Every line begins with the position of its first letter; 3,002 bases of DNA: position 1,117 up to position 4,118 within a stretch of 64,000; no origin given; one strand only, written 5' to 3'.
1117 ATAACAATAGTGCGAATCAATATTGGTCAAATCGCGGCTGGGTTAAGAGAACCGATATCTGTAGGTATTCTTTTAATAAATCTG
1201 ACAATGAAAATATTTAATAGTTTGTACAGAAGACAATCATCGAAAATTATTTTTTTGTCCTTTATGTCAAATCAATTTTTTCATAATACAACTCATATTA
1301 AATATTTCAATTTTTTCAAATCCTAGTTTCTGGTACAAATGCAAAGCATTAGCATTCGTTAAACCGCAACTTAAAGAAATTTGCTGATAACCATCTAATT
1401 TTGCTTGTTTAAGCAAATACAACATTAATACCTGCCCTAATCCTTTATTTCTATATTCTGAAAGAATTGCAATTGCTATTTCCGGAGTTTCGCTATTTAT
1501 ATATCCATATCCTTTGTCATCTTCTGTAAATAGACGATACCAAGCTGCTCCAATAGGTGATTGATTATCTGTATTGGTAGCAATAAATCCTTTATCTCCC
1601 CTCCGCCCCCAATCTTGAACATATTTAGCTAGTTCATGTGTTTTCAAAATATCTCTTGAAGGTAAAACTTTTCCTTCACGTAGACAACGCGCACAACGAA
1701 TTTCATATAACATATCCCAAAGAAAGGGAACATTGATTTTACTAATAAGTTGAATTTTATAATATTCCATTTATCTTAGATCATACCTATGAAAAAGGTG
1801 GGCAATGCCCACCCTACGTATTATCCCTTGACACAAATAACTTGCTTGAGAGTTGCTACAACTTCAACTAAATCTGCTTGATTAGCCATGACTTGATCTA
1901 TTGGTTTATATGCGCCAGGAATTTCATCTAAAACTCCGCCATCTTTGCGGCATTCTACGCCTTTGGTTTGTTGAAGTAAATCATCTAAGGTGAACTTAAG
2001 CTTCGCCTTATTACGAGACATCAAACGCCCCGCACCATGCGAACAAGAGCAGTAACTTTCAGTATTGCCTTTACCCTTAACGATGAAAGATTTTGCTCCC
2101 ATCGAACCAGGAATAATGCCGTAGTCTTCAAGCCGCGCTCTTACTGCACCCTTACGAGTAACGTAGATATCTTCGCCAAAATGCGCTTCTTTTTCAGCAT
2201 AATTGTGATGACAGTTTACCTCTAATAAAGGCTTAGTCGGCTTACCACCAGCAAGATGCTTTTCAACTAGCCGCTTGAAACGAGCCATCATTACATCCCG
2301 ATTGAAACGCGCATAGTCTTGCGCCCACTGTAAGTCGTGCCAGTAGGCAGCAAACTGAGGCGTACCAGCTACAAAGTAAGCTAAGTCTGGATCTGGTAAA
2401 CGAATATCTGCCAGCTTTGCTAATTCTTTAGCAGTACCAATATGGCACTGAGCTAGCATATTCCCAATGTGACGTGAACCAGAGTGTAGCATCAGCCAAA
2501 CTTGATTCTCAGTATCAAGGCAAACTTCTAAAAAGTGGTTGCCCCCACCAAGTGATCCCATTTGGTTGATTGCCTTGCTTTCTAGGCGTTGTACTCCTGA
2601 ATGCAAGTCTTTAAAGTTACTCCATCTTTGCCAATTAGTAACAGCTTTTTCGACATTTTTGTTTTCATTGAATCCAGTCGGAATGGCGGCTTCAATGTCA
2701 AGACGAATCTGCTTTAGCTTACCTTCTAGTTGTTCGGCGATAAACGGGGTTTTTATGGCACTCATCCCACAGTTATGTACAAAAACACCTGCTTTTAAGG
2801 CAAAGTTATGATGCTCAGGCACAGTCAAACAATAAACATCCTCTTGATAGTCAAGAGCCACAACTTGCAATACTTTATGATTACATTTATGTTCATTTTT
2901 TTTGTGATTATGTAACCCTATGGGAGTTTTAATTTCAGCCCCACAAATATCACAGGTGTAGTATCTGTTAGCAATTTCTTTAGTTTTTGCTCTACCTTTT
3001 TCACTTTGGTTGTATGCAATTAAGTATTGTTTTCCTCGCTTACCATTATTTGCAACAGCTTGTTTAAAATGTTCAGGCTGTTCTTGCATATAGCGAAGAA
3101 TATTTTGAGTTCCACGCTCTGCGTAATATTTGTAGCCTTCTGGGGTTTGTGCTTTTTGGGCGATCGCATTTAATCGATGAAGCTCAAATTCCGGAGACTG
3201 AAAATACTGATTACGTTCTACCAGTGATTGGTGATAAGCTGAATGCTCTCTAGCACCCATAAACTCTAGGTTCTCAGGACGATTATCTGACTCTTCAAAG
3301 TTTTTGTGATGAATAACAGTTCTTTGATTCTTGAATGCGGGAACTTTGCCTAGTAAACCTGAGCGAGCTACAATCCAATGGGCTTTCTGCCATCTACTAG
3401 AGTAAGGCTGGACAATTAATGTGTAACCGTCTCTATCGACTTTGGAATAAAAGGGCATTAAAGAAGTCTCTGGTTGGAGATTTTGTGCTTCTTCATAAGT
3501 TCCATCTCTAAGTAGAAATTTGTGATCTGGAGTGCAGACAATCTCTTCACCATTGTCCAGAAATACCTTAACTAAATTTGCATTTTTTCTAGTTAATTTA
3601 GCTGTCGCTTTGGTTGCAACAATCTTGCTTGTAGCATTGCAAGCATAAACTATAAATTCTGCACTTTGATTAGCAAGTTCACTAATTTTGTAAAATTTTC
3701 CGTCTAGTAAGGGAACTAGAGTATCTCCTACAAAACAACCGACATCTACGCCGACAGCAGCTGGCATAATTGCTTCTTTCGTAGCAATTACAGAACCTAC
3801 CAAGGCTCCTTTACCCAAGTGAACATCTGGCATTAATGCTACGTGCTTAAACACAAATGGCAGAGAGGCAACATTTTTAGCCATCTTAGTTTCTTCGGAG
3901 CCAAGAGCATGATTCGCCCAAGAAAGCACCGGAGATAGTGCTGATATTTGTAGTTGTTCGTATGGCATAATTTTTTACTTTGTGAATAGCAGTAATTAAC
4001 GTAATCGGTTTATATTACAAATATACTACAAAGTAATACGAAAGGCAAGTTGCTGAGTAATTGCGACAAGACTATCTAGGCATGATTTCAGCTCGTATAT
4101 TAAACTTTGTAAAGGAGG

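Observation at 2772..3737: rtcB carries a 322-aa intein with an HNH (not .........) nuclease inserted exactly at the catalytic metal-ligand cysteine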

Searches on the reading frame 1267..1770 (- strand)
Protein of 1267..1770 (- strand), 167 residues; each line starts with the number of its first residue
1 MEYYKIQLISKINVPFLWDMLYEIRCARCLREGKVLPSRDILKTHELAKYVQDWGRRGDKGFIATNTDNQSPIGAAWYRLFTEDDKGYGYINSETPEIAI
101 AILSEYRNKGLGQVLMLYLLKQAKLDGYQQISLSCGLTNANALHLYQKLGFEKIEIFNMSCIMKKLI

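Call 63: search_protein_families(library=pfam, proteins=[window:1267-1770:-], max_evalue=0.00001)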
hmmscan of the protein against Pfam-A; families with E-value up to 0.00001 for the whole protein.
window:1267-1770:- (167 aa): 4 families
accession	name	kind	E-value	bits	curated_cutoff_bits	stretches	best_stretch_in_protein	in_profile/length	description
PF00583.31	Acetyltransf_1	-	7e-16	59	20.7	1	44-151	17-116/116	Acetyltransferase (GNAT) family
PF13508.13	Acetyltransf_7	-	6.7e-11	42.8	27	1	83-153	25-84/84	Acetyltransferase (GNAT) domain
PF08445.16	FR47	-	1.2e-07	32.1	22.1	1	99-154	26-80/86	FR47-like protein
PF13673.13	Acetyltransf_10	-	5.7e-07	30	23.6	1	100-154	57-110/128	Acetyltransferase (GNAT) domain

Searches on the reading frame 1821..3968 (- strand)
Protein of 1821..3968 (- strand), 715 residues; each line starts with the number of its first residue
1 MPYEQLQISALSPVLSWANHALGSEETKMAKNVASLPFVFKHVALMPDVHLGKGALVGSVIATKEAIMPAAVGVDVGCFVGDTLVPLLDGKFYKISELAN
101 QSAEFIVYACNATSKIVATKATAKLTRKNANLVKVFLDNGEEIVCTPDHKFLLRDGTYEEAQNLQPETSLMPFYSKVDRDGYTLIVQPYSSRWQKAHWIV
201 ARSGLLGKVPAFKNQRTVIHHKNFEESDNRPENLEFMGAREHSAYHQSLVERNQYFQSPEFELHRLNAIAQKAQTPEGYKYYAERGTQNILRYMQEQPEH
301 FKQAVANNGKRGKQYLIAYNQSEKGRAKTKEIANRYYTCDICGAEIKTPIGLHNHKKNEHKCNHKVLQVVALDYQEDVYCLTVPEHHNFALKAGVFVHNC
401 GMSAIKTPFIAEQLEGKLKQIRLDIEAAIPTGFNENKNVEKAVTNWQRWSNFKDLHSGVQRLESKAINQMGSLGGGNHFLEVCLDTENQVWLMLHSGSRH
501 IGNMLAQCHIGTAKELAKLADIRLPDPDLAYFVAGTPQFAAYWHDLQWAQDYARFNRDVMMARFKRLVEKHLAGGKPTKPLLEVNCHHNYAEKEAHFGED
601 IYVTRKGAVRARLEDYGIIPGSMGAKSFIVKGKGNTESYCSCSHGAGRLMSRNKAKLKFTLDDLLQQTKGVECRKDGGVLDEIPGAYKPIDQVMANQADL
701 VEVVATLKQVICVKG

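Call 4: search_protein_families(library=pfam, proteins=[window:1821-3968:-], max_evalue=1)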
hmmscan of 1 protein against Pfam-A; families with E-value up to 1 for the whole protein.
window:1821-3968:- (715 aa): 5 families
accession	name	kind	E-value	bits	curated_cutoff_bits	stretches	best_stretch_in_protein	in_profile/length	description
PF01139.22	RtcB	-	4.4e-120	402.2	27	2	394-715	46-426/426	tRNA-splicing ligase RtcB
PF14890.11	Intein_splicing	-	2.7e-23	82.9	35.8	1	86-399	2-155/155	Intein splicing domain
PF13392.12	HNH_3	-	0.00014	21.8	24.8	1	217-243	19-45/46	HNH endonuclease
PF01079.26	Hint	-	0.014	15.4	29.7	1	76-182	11-113/213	Hint module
PF08394.17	Arc_trans_TRASH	-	0.16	12.5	27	1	337-362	1-27/43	Archaeal TRASH domain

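Call 19: find_encoding_contigs(protein=window:1821-3968:-, flank=3000, max_places=4)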
Protein window:1821-3968:- (715 aa): 3 contigs read that carry it; 1 place shown.
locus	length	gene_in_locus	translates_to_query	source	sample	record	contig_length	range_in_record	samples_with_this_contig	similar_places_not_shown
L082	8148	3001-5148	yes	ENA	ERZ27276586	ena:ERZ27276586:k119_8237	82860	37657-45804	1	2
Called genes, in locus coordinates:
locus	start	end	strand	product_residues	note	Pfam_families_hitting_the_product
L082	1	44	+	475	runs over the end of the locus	PF05272:VapE-like_dom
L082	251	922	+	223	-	-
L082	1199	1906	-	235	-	PF00702:Hydrolase, PF13419:HAD_2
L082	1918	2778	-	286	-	PF01209:Ubie_methyltran, PF00891:Methyltransf_2, PF05175:MTS, PF13489:Methyltransf_23, PF13847:Methyltransf_31, PF08241:Methyltransf_11, PF08242:Methyltransf_12, PF13649:Methyltransf_25, +1 more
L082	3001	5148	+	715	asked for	PF01139:RtcB, PF14890:Intein_splicing, PF01139:RtcB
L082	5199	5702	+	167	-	PF00583:Acetyltransf_1, PF13302:Acetyltransf_3 (weak), PF13508:Acetyltransf_7, PF13673:Acetyltransf_10 (weak), PF08445:FR47 (weak)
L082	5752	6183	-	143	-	PF00583:Acetyltransf_1, PF13673:Acetyltransf_10, PF13508:Acetyltransf_7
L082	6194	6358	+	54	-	-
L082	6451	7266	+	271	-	PF01135:PCMT, PF13489:Methyltransf_23, PF01209:Ubie_methyltran, PF06325:PrmA (weak), PF13847:Methyltransf_31, PF08241:Methyltransf_11, PF08242:Methyltransf_12, PF13649:Methyltransf_25, +2 more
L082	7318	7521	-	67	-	-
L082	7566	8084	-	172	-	PF01243:PNPOx_N, PF16242:Pyrid_ox_like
